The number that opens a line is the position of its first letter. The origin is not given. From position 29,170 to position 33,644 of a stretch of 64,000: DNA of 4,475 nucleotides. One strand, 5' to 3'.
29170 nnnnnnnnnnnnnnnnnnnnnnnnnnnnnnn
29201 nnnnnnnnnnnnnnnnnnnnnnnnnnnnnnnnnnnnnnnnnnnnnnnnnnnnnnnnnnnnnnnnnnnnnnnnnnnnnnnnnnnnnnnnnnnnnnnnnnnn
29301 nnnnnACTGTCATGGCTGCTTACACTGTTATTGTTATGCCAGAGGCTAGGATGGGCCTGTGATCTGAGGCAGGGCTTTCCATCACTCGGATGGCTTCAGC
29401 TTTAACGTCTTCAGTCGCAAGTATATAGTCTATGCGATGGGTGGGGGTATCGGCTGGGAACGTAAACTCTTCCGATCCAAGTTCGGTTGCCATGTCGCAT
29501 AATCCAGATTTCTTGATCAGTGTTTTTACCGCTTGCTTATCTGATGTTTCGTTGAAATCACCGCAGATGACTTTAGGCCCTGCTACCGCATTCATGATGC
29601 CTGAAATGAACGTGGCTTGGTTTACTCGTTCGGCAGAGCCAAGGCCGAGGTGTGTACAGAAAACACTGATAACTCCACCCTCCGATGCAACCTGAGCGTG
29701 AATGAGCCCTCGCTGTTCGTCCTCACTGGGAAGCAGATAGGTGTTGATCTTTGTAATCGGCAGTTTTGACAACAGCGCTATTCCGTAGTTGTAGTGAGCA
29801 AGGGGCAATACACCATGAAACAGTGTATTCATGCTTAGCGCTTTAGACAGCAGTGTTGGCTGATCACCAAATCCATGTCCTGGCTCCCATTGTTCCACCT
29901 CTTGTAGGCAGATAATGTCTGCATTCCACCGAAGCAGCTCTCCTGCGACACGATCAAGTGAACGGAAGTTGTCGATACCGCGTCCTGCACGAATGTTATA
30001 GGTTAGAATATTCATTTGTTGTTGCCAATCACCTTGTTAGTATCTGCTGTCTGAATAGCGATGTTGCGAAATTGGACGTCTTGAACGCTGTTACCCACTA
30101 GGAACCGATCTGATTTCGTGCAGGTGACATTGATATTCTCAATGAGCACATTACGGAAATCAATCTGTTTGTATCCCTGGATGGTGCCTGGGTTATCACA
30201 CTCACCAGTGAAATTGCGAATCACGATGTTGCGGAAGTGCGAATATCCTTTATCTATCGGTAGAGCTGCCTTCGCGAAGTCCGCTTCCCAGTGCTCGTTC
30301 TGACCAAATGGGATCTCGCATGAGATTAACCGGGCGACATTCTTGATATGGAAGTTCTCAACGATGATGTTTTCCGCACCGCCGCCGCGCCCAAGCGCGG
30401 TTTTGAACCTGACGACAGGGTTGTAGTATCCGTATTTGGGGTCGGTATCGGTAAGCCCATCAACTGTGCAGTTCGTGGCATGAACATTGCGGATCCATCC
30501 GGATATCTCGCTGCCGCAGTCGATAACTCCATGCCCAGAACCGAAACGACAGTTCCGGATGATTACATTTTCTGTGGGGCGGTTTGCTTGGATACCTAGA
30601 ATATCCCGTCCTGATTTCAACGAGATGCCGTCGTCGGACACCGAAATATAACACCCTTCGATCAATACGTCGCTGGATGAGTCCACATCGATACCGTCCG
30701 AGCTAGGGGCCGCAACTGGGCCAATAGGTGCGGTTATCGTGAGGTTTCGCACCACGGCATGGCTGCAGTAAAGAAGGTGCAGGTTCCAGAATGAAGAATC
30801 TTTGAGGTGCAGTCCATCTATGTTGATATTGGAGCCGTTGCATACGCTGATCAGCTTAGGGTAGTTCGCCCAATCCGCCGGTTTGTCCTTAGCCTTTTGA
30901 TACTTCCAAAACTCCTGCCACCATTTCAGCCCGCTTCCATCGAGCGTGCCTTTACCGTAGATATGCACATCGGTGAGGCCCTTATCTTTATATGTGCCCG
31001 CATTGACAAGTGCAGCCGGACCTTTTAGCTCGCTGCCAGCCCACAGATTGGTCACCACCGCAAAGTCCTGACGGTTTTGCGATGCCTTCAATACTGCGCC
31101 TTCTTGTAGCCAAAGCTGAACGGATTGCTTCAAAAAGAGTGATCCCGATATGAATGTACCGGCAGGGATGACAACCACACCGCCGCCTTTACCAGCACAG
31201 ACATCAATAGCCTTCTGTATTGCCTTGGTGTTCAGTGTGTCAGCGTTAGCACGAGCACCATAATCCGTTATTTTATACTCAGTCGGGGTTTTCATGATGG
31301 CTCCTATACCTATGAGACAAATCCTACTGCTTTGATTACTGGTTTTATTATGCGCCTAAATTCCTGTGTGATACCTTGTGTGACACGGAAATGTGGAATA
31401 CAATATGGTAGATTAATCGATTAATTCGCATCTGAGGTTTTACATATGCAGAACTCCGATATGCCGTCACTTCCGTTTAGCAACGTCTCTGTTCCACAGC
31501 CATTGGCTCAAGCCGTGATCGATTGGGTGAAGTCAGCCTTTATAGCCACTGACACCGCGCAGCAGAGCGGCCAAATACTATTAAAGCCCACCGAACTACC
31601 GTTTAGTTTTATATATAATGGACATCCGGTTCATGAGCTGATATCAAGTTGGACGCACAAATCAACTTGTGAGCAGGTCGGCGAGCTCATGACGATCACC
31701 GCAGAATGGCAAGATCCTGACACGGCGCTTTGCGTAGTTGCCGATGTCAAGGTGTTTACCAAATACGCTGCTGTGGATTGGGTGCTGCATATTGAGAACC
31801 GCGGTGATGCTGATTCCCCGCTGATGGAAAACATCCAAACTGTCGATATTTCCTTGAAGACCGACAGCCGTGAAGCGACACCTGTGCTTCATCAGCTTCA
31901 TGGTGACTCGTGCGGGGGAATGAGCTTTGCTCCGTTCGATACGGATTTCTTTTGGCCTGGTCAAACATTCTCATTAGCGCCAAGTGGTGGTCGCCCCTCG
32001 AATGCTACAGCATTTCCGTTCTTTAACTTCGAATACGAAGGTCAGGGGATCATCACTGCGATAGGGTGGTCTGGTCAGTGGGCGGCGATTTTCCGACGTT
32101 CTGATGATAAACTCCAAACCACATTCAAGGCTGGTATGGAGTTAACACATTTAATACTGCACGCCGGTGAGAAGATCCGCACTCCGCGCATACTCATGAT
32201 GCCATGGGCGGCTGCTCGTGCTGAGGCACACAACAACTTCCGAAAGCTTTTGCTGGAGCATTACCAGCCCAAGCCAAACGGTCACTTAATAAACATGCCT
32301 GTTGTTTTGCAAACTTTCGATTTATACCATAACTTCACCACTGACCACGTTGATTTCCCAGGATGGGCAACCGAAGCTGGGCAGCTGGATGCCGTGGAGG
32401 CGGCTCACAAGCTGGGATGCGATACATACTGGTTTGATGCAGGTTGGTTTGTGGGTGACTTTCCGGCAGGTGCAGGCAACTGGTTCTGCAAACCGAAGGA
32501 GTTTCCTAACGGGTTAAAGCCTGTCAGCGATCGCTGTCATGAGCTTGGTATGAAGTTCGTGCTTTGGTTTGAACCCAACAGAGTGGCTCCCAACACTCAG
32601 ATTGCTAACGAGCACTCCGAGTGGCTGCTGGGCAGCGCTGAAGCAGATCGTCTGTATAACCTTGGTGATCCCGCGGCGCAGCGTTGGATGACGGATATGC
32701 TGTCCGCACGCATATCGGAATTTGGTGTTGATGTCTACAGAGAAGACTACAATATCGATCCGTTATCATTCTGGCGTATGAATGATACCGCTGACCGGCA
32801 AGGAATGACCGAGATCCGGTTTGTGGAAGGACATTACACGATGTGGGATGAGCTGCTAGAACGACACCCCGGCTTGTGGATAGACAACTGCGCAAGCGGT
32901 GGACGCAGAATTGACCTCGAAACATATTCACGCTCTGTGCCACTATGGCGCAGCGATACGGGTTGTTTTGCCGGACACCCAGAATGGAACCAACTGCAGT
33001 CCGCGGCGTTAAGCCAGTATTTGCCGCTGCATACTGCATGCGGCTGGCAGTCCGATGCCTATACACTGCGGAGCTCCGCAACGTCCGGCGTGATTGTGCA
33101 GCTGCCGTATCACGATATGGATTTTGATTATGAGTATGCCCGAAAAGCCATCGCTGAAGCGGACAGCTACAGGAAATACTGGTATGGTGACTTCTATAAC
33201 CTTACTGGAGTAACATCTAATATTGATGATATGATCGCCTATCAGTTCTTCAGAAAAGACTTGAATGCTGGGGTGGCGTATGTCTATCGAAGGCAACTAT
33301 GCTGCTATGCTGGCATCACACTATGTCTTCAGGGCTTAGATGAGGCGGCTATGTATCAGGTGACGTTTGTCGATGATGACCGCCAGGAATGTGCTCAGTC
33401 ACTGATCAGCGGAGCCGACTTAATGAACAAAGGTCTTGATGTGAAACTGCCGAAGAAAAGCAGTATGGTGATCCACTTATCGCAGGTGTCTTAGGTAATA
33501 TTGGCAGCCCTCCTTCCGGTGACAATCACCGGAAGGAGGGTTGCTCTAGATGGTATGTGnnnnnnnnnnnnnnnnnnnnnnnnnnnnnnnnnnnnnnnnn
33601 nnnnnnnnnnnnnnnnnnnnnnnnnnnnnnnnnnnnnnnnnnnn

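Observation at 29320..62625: CAZyme-dense locus whose enzyme set points at plant glycoprotein (extensin / arabinogalactan-protein) or pectic side-chain degradation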

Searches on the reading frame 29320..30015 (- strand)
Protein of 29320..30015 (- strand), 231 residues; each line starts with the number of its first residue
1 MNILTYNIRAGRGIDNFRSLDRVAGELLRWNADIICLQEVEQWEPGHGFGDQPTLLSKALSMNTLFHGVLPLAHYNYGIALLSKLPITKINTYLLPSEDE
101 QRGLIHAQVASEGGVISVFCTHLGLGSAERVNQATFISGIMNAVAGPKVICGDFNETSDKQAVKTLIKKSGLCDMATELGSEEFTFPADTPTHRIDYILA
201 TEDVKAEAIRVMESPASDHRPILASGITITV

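Call 3: search_protein_families(library=pfam, proteins=[window:29320-30015:-], max_evalue=0.001)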
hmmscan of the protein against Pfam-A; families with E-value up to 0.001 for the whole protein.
window:29320-30015:- (231 aa): 2 families
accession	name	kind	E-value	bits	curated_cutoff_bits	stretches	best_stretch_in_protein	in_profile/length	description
PF03372.29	Exo_endo_phos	-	3.6e-24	86.1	24.5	1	4-219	1-225/225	Endonuclease/Exonuclease/phosphatase family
PF23226.1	Exo_endo_phos_PGAP2IP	-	1.5e-12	47.7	27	1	14-176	17-180/239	PGAP2IP, C-terminal nuclease-like domain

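Call 79: search_protein_families(library=ncbifam, proteins=[window:29320-30015:-], max_evalue=0.00001)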
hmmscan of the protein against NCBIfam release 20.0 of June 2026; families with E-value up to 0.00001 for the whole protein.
window:29320-30015:- (231 aa): 2 families
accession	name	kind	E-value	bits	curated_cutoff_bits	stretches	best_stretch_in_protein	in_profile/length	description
TIGR00633.1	xth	equivalog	2.5e-06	27.2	99.05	0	1-120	1-109/255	exodeoxyribonuclease III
NF003842.0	PRK05421.1-4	equivalog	9.3e-06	25.2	144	0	138-225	169-254/259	endonuclease/exonuclease/phosphatase family protein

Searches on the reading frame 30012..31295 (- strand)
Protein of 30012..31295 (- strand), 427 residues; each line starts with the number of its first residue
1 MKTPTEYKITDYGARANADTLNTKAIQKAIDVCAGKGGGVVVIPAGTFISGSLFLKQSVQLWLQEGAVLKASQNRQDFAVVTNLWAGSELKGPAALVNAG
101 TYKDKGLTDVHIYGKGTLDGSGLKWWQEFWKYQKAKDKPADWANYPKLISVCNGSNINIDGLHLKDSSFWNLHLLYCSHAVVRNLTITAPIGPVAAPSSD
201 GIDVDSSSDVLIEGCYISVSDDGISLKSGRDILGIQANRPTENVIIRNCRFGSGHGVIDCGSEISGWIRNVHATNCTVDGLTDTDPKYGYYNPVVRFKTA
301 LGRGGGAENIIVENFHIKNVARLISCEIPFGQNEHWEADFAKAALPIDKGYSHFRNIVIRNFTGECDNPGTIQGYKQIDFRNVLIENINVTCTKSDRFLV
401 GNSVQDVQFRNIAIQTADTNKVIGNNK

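Call 3: search_protein_families(library=pfam, proteins=[window:30012-31295:-], max_evalue=0.001)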
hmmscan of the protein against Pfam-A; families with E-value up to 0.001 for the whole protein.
window:30012-31295:- (427 aa): 4 families
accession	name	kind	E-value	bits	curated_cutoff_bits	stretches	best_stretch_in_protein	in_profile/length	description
PF00295.23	Glyco_hydro_28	-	4.6e-29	102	22.9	1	106-394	57-310/324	Glycosyl hydrolases family 28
PF12708.12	Pect-lyase_RHGA_epim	-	1.3e-11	45.2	27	1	8-75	3-74/213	Rhamnogalacturonase A/epimerase, pectate lyase-like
PF13229.12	Beta_helix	-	1.3e-06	28.6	25.9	1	149-280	26-136/158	Right handed beta helix region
PF00544.25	Pectate_lyase_4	-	0.00037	20.6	24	0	155-218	35-98/211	Pectate lyase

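Call 21: search_solved_structures(query=window:30012-31295:-, max_evalue=0.001)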
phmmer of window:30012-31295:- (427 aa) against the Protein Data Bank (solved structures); distinct sequences matched with E-value up to 0.001: 8.
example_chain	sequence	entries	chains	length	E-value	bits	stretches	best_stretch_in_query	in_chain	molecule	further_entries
5olp_A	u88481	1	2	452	1e-46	163.1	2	146-413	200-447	Pectate lyase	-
2uve_A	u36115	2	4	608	9.6e-30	107.1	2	6-122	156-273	EXOPOLYGALACTURONASE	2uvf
3jur_A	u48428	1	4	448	7.8e-29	104.1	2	146-325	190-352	Exo-poly-alpha-D-galacturonosidase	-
7b8b_A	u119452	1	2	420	1.6e-18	70.1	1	1-392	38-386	Polygalacturonase ADPG2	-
1bhe_A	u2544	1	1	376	6.4e-16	61.6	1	16-329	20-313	POLYGALACTURONASE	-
4mxn_A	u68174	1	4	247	2.9e-13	52.8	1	6-224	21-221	Uncharacterized protein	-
8ikx_A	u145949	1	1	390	3.8e-10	42.5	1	9-324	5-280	Pectin lyase-like superfamily protein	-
7b7a_A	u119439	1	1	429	3.9e-10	42.5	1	8-325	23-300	Pectin lyase-like superfamily protein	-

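Call 79: search_protein_families(library=ncbifam, proteins=[window:30012-31295:-], max_evalue=0.00001)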
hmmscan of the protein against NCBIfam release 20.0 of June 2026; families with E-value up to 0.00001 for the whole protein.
window:30012-31295:- (427 aa): 5 families
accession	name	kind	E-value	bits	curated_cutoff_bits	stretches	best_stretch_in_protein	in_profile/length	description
NF049899.1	RhamgalacuronBT4153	equivalog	2.4e-79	267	650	1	5-415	45-431/432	rhamnogalacturonidase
NF049892.1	AlphdgalacturondseBT4155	equivalog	1.9e-55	188.4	800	2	145-412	205-452/454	alpha-d-galacturonidase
NF051860.1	PolglcturonPglAAgro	equivalog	1.6e-45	155.7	600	1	17-395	101-469/502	polygalacturonase PglA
NF051861.1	PolglcturonPglBAgro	equivalog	2.2e-35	122.3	600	1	19-278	8-253/437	polygalacturonase PglB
NF049898.1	RhamgalacuronBT4146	equivalog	3.7e-34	118.2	500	1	9-418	1-373/445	rhamnogalacturonidase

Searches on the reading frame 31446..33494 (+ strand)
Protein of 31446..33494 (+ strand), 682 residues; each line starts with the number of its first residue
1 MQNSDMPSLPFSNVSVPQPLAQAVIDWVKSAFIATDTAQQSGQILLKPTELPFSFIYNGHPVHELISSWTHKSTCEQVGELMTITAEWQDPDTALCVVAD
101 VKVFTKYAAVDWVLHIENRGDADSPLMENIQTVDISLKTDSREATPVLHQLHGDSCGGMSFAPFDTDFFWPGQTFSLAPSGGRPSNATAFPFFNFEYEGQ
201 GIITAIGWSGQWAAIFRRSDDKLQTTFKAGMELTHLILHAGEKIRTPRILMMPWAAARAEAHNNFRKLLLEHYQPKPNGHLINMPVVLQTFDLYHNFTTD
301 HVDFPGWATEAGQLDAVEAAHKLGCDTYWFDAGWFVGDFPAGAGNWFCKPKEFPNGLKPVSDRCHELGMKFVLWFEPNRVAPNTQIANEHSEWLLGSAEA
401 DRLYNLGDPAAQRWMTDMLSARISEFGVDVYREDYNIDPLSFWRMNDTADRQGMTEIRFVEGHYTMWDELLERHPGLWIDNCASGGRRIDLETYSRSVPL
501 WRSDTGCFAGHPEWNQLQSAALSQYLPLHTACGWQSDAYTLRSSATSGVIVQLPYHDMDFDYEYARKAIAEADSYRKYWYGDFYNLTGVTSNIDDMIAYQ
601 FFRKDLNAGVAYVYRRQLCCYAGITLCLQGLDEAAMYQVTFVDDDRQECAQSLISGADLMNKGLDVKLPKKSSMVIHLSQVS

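Call 3: search_protein_families(library=pfam, proteins=[window:31446-33494:+], max_evalue=0.001)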
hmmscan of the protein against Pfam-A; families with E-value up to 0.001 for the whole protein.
window:31446-33494:+ (682 aa): 3 families
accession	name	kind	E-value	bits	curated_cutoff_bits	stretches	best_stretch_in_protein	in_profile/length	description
PF02065.24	Melibiase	-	1.9e-28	99.9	27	1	316-505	63-261/347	Melibiase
PF16874.11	Glyco_hydro_36C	-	6.6e-08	33.3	27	1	598-678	3-77/77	Glycosyl hydrolase family 36 C-terminal domain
PF01055.32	Glyco_hydro_31_2nd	-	3.9e-06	26.9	23.5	1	320-448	33-167/328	Glycosyl hydrolases family 31 TIM-barrel domain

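Call 9: search_protein_families(library=ncbifam, proteins=[window:31446-33494:+], max_evalue=0.01)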
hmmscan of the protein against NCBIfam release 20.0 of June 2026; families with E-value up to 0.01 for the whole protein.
window:31446-33494:+ (682 aa): 1 family
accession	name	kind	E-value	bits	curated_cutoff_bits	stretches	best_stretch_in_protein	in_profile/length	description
NF053652.1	BtArabpyrBAD1528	equivalog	7.4e-14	50.7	1100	1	313-496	333-525/730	beta-L-arabinopyranosidase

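Call 18: search_solved_structures(query=window:31446-33494:+, max_evalue=0.001)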
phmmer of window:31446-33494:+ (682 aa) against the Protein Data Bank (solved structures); distinct sequences matched with E-value up to 0.001: 13.
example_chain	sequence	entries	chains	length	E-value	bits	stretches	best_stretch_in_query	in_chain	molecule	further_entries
3mi6_A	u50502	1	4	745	2.4e-24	88.9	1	293-507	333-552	Alpha-galactosidase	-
2xn0_A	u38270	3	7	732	4.1e-22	81.5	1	315-505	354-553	ALPHA-GALACTOSIDASE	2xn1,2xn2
8k1a_A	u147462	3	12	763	3.1e-18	68.7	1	312-640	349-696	Alpha-galactosidase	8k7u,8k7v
4fnq_A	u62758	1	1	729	2.5e-17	65.7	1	316-505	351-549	Alpha-galactosidase AgaB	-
4fnr_A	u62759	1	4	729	8.2e-17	64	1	314-505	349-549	Alpha-galactosidase AgaA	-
4fnp_A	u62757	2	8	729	4.5e-16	61.5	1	319-505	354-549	Alpha-galactosidase AgaA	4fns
4fnt_A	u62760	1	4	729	6.2e-16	61.1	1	319-502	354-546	Alpha-galactosidase AgaA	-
4fnu_A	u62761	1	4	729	1.3e-15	60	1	319-505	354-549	Alpha-galactosidase AgaA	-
6jhp_A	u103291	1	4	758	4.4e-15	58.3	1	320-505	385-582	Alpha-galactosidase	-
6phu_A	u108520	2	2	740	4.1e-14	55.1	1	313-505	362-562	Alpha-galactosidase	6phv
2yfn_A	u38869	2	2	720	4.8e-14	54.8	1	225-505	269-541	ALPHA-GALACTOSIDASE-SUCROSE KINASE AGASK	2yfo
6phw_A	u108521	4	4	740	1.5e-13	53.2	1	313-505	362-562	Alpha-galactosidase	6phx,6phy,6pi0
3dhu_A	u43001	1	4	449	0.00013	23.6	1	357-409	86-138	Alpha-amylase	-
